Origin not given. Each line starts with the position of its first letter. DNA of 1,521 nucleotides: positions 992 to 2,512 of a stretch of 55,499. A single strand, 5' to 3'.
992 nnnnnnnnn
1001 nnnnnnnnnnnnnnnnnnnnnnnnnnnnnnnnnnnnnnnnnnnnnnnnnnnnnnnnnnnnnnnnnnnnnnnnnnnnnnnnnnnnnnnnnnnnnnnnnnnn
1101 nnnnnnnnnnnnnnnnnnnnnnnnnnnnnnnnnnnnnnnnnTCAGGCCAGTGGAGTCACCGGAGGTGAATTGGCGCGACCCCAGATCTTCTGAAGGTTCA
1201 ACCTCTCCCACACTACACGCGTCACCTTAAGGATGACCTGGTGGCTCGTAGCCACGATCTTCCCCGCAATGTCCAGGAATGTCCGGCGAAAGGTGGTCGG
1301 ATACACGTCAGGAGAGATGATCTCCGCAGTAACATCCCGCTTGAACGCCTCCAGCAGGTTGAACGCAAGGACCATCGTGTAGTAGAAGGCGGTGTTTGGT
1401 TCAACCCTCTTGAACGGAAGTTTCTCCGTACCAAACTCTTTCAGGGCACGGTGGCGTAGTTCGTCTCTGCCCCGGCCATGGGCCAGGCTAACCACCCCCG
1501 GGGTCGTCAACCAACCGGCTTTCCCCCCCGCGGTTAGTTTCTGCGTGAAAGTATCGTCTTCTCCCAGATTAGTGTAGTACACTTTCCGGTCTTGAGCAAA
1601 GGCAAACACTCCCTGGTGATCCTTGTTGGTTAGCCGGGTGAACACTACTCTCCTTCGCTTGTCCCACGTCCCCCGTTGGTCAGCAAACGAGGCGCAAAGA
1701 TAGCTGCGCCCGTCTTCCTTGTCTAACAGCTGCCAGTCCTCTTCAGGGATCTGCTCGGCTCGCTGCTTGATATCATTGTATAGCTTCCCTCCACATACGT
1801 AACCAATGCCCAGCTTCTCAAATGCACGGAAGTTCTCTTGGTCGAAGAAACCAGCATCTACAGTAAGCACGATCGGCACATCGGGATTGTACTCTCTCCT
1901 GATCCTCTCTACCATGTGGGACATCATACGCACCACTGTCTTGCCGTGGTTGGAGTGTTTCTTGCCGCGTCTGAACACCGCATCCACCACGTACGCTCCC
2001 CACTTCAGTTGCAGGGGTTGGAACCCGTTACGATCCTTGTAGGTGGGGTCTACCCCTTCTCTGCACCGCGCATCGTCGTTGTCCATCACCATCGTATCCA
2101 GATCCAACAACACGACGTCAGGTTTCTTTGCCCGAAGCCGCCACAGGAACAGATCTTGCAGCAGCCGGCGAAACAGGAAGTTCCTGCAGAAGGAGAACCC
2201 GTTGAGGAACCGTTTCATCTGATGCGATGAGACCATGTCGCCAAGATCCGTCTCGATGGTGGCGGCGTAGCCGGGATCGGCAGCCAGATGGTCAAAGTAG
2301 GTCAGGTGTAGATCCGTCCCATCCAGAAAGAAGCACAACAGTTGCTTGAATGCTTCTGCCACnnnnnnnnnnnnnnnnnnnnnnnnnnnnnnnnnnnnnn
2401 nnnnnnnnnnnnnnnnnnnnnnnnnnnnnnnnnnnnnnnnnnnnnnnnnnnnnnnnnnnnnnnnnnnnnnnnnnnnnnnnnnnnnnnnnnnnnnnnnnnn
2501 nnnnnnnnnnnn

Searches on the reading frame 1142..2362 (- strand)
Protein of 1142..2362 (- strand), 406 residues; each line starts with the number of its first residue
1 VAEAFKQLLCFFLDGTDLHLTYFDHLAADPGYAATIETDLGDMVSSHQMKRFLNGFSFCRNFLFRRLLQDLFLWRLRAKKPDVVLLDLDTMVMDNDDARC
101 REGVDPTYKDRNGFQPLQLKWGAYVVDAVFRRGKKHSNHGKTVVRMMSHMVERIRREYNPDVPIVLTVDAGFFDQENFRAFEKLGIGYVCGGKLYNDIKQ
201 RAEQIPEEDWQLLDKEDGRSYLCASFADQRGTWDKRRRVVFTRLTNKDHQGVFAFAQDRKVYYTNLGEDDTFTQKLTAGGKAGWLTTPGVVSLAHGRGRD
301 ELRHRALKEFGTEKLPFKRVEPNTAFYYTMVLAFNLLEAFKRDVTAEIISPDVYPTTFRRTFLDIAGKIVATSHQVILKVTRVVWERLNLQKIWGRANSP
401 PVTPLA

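Call 44: search_protein_families(library=pfam, proteins=[window:1142-2362:-], max_evalue=0.00001)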
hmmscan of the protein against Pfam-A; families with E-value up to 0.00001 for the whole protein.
window:1142-2362:- (406 aa): 1 family
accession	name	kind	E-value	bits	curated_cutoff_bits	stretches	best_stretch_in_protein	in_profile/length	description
PF13701.12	DDE_Tnp_1_4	-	1.7e-26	92.9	34.7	1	23-384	78-417/435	Transposase DDE domain group 1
